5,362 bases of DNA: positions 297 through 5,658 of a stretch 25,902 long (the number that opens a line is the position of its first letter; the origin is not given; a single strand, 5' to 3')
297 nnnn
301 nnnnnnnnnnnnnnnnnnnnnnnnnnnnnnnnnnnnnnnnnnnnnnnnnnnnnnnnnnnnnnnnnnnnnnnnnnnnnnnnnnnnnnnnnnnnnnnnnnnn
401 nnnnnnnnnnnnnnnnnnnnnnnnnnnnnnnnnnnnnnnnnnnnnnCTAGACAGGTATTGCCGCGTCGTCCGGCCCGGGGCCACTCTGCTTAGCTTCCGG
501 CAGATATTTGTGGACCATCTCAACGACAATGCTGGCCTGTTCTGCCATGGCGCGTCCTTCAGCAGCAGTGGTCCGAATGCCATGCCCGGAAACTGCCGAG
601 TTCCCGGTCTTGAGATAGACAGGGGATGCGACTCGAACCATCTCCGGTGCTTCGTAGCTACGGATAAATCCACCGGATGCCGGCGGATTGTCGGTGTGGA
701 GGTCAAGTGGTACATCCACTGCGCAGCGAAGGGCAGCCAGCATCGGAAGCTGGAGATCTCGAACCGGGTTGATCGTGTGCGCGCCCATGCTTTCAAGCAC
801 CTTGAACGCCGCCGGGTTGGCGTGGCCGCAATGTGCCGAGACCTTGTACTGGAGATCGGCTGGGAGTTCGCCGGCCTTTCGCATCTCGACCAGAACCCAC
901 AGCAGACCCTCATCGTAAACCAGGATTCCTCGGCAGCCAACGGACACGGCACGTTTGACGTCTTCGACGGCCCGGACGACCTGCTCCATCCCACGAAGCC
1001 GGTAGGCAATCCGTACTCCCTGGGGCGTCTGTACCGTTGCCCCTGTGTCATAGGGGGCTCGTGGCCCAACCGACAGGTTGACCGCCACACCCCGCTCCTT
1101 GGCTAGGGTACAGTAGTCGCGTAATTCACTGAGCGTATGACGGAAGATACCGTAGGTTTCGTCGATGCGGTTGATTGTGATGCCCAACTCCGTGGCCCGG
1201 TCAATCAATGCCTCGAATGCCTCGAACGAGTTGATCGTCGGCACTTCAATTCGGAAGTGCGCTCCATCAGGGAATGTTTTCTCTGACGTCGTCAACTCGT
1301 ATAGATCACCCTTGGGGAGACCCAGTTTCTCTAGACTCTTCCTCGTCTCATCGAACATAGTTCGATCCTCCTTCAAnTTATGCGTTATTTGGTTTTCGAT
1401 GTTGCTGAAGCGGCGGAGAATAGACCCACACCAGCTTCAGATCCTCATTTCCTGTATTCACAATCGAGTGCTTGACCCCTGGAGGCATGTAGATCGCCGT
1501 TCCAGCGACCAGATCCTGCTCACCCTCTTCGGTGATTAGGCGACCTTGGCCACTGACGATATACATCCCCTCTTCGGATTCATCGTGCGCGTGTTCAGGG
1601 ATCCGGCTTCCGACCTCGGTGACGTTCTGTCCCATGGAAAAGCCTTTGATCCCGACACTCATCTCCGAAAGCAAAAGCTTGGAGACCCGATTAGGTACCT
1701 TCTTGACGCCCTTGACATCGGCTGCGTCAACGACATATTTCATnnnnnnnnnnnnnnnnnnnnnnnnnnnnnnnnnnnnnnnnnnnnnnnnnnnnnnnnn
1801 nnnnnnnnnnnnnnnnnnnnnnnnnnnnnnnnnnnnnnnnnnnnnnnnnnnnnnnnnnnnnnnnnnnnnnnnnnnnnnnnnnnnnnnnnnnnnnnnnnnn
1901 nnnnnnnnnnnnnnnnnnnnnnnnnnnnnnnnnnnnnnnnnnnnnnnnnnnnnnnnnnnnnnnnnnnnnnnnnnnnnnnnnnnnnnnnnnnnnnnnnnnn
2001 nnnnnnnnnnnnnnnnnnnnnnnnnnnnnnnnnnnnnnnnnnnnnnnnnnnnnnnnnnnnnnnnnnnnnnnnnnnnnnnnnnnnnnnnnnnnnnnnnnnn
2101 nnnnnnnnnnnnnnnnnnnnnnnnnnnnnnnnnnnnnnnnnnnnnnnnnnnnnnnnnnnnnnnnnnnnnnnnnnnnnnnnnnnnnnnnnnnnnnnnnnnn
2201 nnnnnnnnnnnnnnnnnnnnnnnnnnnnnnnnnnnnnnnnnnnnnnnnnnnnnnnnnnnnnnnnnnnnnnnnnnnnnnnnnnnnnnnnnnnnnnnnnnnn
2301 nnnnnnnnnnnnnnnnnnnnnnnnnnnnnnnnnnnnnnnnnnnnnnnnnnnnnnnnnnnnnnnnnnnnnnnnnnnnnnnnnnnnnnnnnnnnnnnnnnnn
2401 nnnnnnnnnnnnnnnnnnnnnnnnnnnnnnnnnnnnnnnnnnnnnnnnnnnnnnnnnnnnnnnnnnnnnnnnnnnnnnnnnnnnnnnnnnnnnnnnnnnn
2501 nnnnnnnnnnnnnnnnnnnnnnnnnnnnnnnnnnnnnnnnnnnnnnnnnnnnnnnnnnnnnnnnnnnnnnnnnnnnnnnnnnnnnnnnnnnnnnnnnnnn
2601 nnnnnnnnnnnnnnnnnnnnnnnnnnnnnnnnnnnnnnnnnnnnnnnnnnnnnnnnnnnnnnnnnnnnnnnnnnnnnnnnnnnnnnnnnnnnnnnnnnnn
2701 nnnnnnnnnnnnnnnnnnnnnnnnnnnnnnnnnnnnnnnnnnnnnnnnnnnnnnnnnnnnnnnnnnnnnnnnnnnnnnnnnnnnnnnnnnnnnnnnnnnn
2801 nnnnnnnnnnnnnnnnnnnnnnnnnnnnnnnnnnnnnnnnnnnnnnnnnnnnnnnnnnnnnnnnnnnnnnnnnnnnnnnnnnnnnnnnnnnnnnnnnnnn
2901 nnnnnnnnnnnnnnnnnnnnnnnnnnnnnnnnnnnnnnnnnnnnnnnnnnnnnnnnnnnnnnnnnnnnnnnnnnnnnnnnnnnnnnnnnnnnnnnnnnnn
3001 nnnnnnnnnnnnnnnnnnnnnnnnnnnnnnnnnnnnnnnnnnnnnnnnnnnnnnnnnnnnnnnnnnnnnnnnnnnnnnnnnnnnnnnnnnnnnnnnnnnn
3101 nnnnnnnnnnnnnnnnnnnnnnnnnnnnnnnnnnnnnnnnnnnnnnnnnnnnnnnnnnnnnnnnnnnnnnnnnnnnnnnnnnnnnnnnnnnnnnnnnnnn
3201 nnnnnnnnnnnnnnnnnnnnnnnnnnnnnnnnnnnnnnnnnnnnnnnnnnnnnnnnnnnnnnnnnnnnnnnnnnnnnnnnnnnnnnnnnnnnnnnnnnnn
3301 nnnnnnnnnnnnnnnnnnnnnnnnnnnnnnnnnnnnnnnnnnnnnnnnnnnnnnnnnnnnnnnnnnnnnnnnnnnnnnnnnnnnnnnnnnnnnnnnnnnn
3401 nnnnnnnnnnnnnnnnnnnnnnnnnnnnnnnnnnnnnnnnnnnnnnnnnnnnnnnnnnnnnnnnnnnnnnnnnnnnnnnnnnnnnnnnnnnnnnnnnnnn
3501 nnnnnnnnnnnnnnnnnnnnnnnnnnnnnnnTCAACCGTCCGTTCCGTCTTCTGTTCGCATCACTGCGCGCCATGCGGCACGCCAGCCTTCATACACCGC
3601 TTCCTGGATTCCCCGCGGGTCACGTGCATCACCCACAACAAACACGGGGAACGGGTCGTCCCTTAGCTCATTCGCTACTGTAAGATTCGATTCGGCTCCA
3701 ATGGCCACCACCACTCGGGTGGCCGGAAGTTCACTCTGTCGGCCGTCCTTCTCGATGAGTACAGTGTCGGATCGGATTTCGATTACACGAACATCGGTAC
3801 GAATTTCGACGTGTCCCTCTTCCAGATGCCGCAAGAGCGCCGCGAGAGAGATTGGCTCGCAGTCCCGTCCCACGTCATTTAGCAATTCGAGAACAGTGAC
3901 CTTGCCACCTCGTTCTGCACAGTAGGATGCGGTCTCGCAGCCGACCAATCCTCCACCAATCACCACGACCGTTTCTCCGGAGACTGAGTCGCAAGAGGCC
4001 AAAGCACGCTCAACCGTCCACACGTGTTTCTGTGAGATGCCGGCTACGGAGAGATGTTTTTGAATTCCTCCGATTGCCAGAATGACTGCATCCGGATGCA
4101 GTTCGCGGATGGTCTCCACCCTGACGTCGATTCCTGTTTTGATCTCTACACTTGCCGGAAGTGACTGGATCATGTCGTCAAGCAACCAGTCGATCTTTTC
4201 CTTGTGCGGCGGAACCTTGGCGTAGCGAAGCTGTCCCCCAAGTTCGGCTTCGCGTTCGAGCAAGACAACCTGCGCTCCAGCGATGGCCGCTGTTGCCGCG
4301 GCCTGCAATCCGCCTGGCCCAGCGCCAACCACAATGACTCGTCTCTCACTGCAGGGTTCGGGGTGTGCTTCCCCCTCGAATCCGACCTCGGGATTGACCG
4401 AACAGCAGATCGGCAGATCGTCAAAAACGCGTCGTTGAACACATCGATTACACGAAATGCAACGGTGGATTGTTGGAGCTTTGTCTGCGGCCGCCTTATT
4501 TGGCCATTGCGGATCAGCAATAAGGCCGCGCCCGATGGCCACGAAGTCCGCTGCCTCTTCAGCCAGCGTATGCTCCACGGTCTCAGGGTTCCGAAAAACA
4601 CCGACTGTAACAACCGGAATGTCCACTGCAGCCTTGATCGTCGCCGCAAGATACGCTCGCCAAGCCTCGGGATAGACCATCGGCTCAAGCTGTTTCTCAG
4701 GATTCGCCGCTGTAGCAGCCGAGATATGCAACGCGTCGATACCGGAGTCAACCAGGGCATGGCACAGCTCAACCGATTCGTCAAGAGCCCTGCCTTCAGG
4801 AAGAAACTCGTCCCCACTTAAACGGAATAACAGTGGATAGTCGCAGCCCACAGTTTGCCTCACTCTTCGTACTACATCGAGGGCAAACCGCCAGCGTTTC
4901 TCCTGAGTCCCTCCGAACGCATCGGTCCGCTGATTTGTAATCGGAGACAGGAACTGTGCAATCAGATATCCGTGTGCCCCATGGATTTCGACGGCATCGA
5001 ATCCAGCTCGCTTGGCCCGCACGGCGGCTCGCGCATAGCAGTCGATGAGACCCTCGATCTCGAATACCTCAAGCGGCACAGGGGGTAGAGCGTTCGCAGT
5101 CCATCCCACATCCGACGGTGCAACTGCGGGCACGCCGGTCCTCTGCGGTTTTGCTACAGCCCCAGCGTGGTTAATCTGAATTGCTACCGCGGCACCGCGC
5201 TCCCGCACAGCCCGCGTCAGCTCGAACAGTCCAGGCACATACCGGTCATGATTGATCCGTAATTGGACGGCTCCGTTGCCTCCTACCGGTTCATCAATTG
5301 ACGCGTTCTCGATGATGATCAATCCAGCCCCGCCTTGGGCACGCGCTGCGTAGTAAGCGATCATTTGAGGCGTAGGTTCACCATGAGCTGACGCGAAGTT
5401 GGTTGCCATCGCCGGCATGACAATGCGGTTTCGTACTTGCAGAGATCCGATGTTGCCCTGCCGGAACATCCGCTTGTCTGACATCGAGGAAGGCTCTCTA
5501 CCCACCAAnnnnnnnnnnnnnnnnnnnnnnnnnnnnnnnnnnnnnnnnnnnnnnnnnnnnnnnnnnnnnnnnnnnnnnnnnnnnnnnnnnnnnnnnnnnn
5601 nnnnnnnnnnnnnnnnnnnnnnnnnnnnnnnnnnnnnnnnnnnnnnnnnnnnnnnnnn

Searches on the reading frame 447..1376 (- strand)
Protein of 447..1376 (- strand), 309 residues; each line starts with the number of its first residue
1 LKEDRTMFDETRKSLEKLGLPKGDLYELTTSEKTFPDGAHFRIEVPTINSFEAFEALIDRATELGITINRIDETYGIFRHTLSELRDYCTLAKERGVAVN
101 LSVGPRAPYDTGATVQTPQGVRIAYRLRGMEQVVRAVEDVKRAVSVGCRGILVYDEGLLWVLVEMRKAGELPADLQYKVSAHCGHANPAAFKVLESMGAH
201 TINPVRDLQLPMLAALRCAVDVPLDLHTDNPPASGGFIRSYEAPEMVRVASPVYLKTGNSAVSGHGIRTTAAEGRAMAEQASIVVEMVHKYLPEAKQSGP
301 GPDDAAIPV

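Call 4: search_protein_families(library=pfam, proteins=[window:447-1376:-])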
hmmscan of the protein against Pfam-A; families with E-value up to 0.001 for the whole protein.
window:447-1376:- (309 aa): 1 family
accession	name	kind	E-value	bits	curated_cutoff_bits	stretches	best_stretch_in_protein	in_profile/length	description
PF01136.24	Peptidase_U32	-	0.00063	19.5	22.4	0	168-224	30-86/233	Peptidase family U32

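Call 54: search_protein_families(library=ncbifam, proteins=[window:447-1376:-], max_evalue=0.01)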
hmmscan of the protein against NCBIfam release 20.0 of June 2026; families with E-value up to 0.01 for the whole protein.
window:447-1376:- (309 aa): 0 families

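Call 64: search_protein_families(library=pfam, proteins=[window:447-1376:-], max_evalue=1)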
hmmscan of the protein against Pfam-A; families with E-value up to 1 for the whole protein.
window:447-1376:- (309 aa): 1 family
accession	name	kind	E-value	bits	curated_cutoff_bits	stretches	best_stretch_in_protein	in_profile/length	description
PF01136.24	Peptidase_U32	-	0.00063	19.5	22.4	1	168-224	30-86/233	Peptidase family U32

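Call 66: search_solved_structures(query=window:447-1376:-, max_evalue=1)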
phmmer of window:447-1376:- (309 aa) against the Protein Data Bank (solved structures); distinct sequences matched with E-value up to 1: 3.
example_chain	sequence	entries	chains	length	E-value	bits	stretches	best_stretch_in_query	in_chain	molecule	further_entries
8s2m_B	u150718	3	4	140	0.59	12.7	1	56-124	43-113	Complete genome segment 11/17 | Toxin TreX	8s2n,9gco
6ai7_A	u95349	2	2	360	0.96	12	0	110-157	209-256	4-hydroxymandelate oxidase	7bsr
5zzx_A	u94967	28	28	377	0.98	12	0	108-157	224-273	4-hydroxymandelate oxidase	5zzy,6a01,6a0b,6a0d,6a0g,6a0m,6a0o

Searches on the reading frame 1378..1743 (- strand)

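Call 4: search_protein_families(library=pfam, proteins=[window:1378-1743:-])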
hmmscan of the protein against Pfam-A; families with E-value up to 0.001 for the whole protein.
window:1378-1743:- (121 aa): 5 families
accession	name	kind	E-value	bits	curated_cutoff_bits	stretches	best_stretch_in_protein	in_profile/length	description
PF07883.17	Cupin_2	-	8.6e-17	61.1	27.2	1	43-108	6-70/70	Cupin domain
PF02311.25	AraC_binding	-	2.8e-09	37.3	21.1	1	45-111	13-78/135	AraC-like ligand binding domain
PF00190.28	Cupin_1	-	1.1e-06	28.7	22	1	41-110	39-115/151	Cupin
PF06339.18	Ectoine_synth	-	8e-06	26.6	27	1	22-113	25-112/127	Ectoine synthase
PF14667.12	Polysacc_synt_C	-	0.00066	20.2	28.7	0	40-105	23-96/111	Polysaccharide biosynthesis C-terminal domain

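Call 54: search_protein_families(library=ncbifam, proteins=[window:1378-1743:-], max_evalue=0.01)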
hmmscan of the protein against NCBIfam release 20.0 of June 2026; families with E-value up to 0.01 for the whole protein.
window:1378-1743:- (121 aa): 7 families
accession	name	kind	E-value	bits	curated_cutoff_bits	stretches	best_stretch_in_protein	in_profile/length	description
NF009806.0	PRK13290.1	subfamily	4.3e-07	30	128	1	22-115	25-114/130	ectoine synthase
TIGR03214.2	ura-cupin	equivalog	6.3e-06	25.8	200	1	42-108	54-122/249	(S)-ureidoglycine aminohydrolase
NF040771.1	AAH_UGLYAH2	exception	9.8e-06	24.9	350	1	43-107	73-136/267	bifunctional allantoicase/(S)-ureidoglycine aminohydrolase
NF008376.0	PRK11171.1-5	equivalog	2.6e-05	23.5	338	1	43-107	78-141/278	(S)-ureidoglycine aminohydrolase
NF008373.0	PRK11171.1-2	equivalog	5.2e-05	22.6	445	1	41-107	72-141/274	(S)-ureidoglycine aminohydrolase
TIGR01479.1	GMP_PMI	equivalog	0.00021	20.2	372.95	1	41-109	381-449/467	mannose-1-phosphate guanylyltransferase/mannose-6-phosphate isomerase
TIGR03404.1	bicupin_oxalic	subfamily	0.0006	19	254.2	1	51-110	261-325/367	bicupin, oxalate decarboxylase family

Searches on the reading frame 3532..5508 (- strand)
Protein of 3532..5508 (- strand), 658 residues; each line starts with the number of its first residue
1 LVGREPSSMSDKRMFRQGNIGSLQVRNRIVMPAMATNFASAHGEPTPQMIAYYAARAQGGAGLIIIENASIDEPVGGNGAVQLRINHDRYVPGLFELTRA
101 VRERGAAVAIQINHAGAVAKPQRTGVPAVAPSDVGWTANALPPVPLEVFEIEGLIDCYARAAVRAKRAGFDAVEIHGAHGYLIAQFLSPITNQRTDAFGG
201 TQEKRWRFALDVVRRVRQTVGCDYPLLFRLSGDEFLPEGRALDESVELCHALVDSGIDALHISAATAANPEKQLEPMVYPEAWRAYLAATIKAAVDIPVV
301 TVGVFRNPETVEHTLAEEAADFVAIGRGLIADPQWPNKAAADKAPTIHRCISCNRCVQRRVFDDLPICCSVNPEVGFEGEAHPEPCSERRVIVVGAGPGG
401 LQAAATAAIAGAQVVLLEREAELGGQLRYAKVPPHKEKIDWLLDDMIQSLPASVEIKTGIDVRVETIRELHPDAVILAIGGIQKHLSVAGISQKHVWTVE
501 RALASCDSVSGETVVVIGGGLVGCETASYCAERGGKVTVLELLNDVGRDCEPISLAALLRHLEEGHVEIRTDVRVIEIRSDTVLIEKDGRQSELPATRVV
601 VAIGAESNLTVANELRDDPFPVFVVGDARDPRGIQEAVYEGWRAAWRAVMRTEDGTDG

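Call 3: search_protein_families(library=pfam, proteins=[window:3532-5508:-])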
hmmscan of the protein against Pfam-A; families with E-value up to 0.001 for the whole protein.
window:3532-5508:- (658 aa): 17 families
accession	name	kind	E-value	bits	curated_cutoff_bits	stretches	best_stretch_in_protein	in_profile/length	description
PF00724.26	Oxidored_FMN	-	3.3e-69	234.2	27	1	19-341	7-337/342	NADH:flavin oxidoreductase / NADH oxidase family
PF07992.20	Pyr_redox_2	-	2.3e-28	99.9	26.1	1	390-612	2-244/291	Pyridine nucleotide-disulphide oxidoreductase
PF13738.12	Pyr_redox_3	-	8.8e-15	55.2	30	1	468-612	121-274/305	Pyridine nucleotide-disulphide oxidoreductase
PF00070.33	Pyr_redox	-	2.5e-14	54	22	1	514-582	2-70/82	Pyridine nucleotide-disulphide oxidoreductase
PF13450.12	NAD_binding_8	-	3.5e-13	50.1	21.9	2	393-434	1-42/68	NAD(P)-binding Rossmann-like domain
PF01266.30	DAO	-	2.4e-12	47.5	27.9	1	514-541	2-29/353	FAD dependent oxidoreductase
PF03486.20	HI0933_like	-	6.3e-12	45.9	50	1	390-428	2-40/244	HI0933-like protein Rossmann domain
PF12831.13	FAD_oxidored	-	3.2e-11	43.6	27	1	391-434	2-45/416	FAD dependent oxidoreductase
PF01262.27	AlaDh_PNT_C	-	1.7e-10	41.2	23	2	389-427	29-67/214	Alanine dehydrogenase/PNT, C-terminal domain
PF00890.30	FAD_binding_2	-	3.1e-09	36.9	20.4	1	391-430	2-41/414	FAD binding domain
PF01134.28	GIDA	-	9.2e-08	32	22.1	0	391-421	2-32/391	Glucose inhibited division protein A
PF01946.23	Thi4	-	2.8e-06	27.2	26.2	1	388-425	17-55/235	Thi4 family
PF13241.12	NAD_binding_7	-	4.7e-06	27.6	22.1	0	509-571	5-46/104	Putative NAD(P)-binding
PF02737.24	3HCDH_N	-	2.6e-05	24.7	22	0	513-551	1-39/180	3-hydroxyacyl-CoA dehydrogenase, NAD binding domain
PF01494.25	FAD_binding_3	-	2.7e-05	24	22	1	390-422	3-35/349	FAD binding domain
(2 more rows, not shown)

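Call 44: search_solved_structures(query=window:3532-5508:-, max_evalue=1e-30)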
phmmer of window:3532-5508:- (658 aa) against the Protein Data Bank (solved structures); distinct sequences matched with E-value up to 1e-30: 37.
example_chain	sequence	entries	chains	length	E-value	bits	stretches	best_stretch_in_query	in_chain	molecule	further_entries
6qkg_A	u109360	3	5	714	3.9e-73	250.1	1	18-645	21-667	NCR A | NCR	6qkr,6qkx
1ps9_A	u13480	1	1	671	7.4e-68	232.7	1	14-536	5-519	2,4-dienoyl-CoA reductase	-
5ogt_A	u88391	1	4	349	3.3e-55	190.9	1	15-341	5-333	Chromate reductase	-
8uaj_A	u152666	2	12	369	9.7e-55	189.3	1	14-341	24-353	NADPH dehydrogenase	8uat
5nux_A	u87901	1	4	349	1e-54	189.3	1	15-341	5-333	Chromate reductase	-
3hf3_A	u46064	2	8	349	1.3e-54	188.9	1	15-341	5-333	Chromate reductase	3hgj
3gr7_A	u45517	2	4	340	1.8e-50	175.2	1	14-347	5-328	NADPH dehydrogenase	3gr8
1z41_A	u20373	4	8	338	5.1e-49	170.4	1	13-341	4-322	Probable NADH-dependent flavin oxidoreductase yqjM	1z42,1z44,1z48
3krz_A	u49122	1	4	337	1.4e-47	165.7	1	20-336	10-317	NADH:flavin oxidoreductase/NADH oxidase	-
3kru_A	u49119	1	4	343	1.5e-47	165.6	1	20-336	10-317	NADH:flavin oxidoreductase/NADH oxidase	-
8x0j_A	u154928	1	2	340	2.5e-47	164.9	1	14-347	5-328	NADPH dehydrogenase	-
9iuv_A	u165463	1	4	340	2.7e-47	164.7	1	14-350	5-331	NADPH dehydrogenase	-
7o0t_A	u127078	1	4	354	5e-47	163.8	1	14-341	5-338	NADH:flavin oxidoreductase/NADH oxidase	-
5ocs_A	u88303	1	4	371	5.2e-47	163.8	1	14-347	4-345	Putative NADH-depentdent flavin oxidoreductase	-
6de6_A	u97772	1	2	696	8.5e-47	163.1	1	49-645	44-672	Histamine dehydrogenase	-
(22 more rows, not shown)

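Call 54: search_protein_families(library=ncbifam, proteins=[window:3532-5508:-], max_evalue=0.01)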
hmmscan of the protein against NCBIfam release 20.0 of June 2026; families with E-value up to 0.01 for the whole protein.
window:3532-5508:- (658 aa): 131 families (the best 25 are shown)
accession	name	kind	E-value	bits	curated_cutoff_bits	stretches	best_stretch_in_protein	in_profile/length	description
NF041087.1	bile_acid_BaiCD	equivalog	5.6e-139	464.2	825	1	13-645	3-639/642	bile acid Fe-S flavoenzyme BaiCD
TIGR03997.1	mycofact_OYE_2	equivalog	5.7e-136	454.5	793.15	1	14-645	2-642/645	mycofactocin system FadH/OYE family oxidoreductase 2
NF045599.1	bili_reduct_long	exception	6.9e-125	417.7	750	1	19-646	6-639/641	bilirubin reductase, long form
NF010047.0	PRK13523.1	equivalog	2.6e-71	240.4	431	1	12-355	3-336/339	NADPH dehydrogenase NamA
TIGR03996.1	mycofact_OYE_1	hypoth_equivalog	1.7e-57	195.3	627.9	1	22-644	10-632/633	mycofactocin system FadH/OYE family oxidoreductase 1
NF045592.1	bili_reduct_N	equivalog_domain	1.7e-56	191.9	425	1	19-359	7-351/363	bilirubin reductase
NF006101.0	PRK08255.1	equivalog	1e-54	185.9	1078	1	10-343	395-734/768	bifunctional salicylyl-CoA 5-hydroxylase/oxidoreductase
NF007899.0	PRK10605.1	subfamily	9e-37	127.2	403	1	9-335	1-333/365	N-ethylmaleimide reductase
TIGR01350.1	lipoamide_DH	equivalog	6.9e-23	81.1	408.8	2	453-610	112-272/461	dihydrolipoyl dehydrogenase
NF009410.0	PRK12771.1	subfamily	9e-17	60.8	516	1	383-540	133-298/566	NAD(P)-binding protein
NF004991.0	PRK06370.1-3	subfamily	1e-15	57.3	620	2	470-610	163-305/509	FAD-containing oxidoreductase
TIGR02053.1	MerA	equivalog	1.2e-14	54.2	454.45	1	437-610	92-271/465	mercury(II) reductase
NF004943.0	PRK06292.2-1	equivalog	1.8e-14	53.4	432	1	450-609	106-272/456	dihydrolipoyl dehydrogenase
NF042949.2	3PPDioc_HcaD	equivalog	8.4e-14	51.1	450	2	464-614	91-247/386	3-phenylpropionate/cinnamic acid dioxygenase ferredoxin--NAD(+) reductase subunit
NF003585.0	PRK05249.1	equivalog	1.4e-13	50.3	465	2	463-608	130-274/464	Si-specific NAD(P)(+) transhydrogenase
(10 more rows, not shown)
